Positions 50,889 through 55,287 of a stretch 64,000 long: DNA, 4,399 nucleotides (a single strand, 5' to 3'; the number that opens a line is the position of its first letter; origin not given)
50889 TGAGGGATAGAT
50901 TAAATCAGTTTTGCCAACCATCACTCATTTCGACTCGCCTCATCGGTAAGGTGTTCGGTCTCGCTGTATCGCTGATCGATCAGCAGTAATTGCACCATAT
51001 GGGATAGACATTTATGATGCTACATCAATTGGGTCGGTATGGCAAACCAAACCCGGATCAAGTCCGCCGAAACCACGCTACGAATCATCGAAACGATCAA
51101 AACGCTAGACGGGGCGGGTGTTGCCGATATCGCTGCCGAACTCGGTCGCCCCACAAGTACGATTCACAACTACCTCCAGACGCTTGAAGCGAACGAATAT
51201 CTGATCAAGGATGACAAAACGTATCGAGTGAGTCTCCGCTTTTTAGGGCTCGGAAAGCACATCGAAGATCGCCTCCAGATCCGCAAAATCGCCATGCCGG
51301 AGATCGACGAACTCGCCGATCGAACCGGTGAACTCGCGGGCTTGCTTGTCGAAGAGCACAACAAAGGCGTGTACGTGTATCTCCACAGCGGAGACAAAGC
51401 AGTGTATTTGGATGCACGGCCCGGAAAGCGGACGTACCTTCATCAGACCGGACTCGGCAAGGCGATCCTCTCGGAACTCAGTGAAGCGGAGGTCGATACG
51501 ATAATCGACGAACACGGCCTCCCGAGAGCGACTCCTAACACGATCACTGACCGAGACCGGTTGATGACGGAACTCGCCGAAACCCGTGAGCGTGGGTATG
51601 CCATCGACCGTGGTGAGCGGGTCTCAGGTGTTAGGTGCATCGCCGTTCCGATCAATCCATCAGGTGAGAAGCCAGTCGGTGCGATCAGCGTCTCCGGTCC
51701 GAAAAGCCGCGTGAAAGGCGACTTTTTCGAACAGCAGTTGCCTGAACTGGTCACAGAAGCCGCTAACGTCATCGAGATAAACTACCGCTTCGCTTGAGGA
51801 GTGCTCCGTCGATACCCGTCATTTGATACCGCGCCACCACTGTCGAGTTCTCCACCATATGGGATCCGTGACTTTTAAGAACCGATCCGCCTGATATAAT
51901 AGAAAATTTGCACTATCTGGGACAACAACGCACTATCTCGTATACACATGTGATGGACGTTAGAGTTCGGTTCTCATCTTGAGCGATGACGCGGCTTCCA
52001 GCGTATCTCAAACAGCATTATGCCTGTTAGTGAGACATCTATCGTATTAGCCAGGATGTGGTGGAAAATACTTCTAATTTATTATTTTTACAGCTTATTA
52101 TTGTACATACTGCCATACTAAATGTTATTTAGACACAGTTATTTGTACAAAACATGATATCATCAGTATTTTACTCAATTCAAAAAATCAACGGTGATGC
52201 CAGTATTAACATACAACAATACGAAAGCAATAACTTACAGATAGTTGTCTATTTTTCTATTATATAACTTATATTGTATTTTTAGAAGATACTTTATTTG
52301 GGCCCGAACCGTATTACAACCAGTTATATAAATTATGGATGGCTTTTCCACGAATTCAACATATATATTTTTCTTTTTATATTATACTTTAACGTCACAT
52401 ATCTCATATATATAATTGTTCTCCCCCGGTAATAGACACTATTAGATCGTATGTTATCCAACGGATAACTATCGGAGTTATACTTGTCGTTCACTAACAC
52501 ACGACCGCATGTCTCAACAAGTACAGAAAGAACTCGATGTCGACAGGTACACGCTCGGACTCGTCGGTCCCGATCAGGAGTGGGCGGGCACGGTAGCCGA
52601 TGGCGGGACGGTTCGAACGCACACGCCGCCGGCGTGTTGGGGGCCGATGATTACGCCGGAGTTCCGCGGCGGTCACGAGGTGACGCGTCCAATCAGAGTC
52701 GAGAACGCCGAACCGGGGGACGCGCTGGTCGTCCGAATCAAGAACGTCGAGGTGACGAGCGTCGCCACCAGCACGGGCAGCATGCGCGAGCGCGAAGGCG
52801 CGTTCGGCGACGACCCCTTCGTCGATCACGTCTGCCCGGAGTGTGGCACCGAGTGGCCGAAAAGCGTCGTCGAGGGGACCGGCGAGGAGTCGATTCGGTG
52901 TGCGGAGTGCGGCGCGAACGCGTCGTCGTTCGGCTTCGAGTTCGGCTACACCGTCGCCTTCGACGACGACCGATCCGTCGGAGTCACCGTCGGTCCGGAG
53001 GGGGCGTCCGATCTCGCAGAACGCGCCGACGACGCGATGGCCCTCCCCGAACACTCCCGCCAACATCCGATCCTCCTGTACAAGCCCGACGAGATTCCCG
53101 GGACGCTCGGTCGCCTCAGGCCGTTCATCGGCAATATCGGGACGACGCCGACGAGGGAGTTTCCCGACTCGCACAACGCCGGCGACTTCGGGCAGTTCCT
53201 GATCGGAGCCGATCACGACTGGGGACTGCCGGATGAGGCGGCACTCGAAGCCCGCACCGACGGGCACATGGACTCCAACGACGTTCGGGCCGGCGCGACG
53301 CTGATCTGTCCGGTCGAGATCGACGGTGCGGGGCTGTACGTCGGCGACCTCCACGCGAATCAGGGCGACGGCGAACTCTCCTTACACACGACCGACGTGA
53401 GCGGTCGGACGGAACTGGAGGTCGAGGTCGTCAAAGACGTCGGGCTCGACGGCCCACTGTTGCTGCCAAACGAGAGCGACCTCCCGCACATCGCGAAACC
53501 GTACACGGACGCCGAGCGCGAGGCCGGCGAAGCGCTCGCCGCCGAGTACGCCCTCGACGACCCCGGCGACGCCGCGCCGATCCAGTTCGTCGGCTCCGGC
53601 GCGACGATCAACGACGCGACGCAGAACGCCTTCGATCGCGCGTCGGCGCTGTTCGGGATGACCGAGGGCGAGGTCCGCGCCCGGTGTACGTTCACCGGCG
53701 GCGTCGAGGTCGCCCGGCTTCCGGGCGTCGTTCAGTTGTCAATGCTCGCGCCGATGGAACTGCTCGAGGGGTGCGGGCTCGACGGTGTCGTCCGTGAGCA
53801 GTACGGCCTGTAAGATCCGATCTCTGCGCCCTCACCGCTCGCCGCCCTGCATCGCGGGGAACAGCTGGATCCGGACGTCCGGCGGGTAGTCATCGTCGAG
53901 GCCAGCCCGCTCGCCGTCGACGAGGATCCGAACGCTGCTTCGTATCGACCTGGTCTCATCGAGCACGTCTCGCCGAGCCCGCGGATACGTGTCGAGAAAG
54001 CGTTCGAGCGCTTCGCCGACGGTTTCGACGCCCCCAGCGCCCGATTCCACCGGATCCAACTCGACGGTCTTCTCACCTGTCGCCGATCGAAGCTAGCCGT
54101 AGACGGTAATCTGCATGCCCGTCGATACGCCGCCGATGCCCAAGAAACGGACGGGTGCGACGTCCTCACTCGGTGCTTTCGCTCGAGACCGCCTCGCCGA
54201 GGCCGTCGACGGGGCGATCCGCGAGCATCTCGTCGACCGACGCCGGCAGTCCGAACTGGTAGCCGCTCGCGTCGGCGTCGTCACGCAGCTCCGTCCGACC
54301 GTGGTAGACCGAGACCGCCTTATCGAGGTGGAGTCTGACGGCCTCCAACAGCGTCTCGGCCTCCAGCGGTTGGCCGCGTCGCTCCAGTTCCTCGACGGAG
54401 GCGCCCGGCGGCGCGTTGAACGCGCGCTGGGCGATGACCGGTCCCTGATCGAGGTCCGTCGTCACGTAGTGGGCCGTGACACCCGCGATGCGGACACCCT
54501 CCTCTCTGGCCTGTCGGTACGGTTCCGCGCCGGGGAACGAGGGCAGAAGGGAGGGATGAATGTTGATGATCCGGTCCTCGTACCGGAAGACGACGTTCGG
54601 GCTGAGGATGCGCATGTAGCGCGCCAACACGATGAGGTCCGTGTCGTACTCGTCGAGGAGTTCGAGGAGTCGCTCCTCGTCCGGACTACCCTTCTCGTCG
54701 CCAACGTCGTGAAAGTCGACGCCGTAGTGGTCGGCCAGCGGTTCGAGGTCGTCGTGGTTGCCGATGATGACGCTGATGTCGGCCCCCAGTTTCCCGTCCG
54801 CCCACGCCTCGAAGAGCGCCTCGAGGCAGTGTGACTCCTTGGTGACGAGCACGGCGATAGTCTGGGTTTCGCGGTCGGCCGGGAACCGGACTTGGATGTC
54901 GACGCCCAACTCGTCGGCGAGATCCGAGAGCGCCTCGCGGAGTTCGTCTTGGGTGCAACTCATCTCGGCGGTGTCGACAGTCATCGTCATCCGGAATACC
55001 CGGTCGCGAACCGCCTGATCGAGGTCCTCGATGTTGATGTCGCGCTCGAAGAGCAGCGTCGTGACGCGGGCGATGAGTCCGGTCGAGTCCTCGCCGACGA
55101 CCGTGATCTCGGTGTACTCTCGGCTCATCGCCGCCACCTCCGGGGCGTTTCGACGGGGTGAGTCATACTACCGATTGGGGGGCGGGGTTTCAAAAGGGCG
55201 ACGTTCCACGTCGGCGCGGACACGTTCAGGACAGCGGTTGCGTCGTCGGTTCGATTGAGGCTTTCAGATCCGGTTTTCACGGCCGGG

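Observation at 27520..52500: ~25-kb IclR-associated catabolic island for an unidentified N-containing substrate (best candidate for an undescribed system)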

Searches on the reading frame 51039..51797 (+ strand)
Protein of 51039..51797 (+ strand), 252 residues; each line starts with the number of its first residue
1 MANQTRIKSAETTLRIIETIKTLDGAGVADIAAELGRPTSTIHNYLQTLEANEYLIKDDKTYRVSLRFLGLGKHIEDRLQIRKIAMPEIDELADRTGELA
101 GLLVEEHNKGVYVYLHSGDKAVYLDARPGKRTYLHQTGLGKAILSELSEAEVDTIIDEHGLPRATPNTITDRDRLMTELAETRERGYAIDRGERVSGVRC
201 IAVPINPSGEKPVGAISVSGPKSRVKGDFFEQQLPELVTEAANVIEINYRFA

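Call 4: search_protein_families(library=pfam, proteins=[window:51039-51797:+])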
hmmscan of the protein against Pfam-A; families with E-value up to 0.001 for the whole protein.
window:51039-51797:+ (252 aa): 5 families
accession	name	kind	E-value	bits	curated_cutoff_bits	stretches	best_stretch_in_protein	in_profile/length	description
PF01614.24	IclR_C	-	3.7e-40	137.7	24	1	77-245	5-172/174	Bacterial transcriptional regulator IclR C-terminal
PF09339.16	HTH_IclR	-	4.4e-10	39.6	22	1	13-58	5-51/52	IclR helix-turn-helix domain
PF13936.12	HTH_38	-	0.00062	19.9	27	0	23-44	18-39/44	Helix-turn-helix domain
PF25212.1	HVO_A0114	-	0.00083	19.5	27.6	0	12-59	23-70/84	HVO_A0114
PF01978.25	TrmB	-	0.00087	19.5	25.6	0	24-62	21-59/68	Sugar-specific transcriptional regulator TrmB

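Call 6: search_protein_families(library=ncbifam, proteins=[window:51039-51797:+], max_evalue=0.00001)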
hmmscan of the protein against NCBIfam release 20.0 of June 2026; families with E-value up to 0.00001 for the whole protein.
window:51039-51797:+ (252 aa): 8 families
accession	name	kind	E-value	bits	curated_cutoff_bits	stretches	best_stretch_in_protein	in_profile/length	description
NF045644.1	TransRegBhcR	equivalog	1.2e-50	172.3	350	1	3-245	18-261/267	HTH-type transcriptional regulator BhcR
TIGR02431.1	pcaR_pcaU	subfamily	1.3e-40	139.3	284.75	1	7-244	5-244/248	beta-ketoadipate pathway transcriptional regulators, PcaR/PcaU/PobR family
NF007548.0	PRK10163.1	equivalog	5.7e-30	104.3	406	1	12-245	26-261/271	HTH-type transcriptional repressor AllR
NF011671.1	PRK15090.1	equivalog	6.1e-30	104.3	275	1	7-245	10-249/256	DNA-binding transcriptional regulator KdgR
NF008601.2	PRK11569.1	equivalog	3.1e-26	92.2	380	1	5-249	24-272/276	glyoxylate bypass operon transcriptional repressor IclR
NF007339.0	PRK09834.1-1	equivalog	2.7e-13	49.8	299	1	10-217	23-234/271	DNA-binding transcriptional regulator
NF007342.0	PRK09834.1-4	equivalog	9.9e-09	34.6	251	1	1-219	5-226/263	DNA-binding transcriptional regulator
NF007341.0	PRK09834.1-3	equivalog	7.7e-06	25.2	269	0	9-206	9-216/274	DNA-binding transcriptional regulator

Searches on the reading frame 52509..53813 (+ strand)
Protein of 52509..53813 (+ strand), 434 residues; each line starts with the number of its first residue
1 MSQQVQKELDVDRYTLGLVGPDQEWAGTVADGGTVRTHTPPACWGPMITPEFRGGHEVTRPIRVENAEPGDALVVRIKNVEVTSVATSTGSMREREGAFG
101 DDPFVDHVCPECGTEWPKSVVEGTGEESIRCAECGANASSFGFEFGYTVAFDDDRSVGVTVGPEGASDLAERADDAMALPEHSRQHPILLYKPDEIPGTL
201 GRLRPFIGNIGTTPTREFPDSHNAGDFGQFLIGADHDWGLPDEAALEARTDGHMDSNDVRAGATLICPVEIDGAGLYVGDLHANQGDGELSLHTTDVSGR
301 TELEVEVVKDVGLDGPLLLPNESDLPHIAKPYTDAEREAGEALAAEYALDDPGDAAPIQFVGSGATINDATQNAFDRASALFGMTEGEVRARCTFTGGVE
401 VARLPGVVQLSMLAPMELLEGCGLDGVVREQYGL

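Call 4: search_protein_families(library=pfam, proteins=[window:52509-53813:+])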
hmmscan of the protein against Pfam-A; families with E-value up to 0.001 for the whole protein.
window:52509-53813:+ (434 aa): 1 family
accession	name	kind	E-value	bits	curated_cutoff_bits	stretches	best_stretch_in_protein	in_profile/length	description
PF03069.20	FmdA_AmdA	-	8.4e-43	147.1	27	1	47-324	56-288/373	Acetamidase/Formamidase family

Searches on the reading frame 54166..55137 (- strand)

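Call 40: search_protein_families(library=pfam, proteins=[window:54166-55137:-], max_evalue=0.1)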
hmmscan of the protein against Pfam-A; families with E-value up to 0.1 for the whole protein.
window:54166-55137:- (323 aa): 7 families
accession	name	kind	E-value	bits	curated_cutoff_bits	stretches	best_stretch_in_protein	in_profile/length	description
PF00551.24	Formyl_trans_N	-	5.5e-41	140.7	26.1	1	94-267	3-181/181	Formyl transferase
PF13740.12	ACT_6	-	3.3e-10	40.2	23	1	11-83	5-75/76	ACT domain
PF01842.31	ACT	-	6.4e-08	32.7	27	1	10-58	2-51/66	ACT domain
PF13291.12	ACT_4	-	5.6e-05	24.2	27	1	9-56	7-56/80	ACT domain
PF21086.3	ACT_PSP_2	-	0.00044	20.7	24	1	21-83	16-76/77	ACT domain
PF22629.2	ACT_AHAS_ss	-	0.0099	16.5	27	1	12-58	2-49/67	AHAS small subunit-like ACT domain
PF19735.4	DUF6225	-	0.057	13.9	26.5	0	58-102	9-54/87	Family of unknown function (DUF6225)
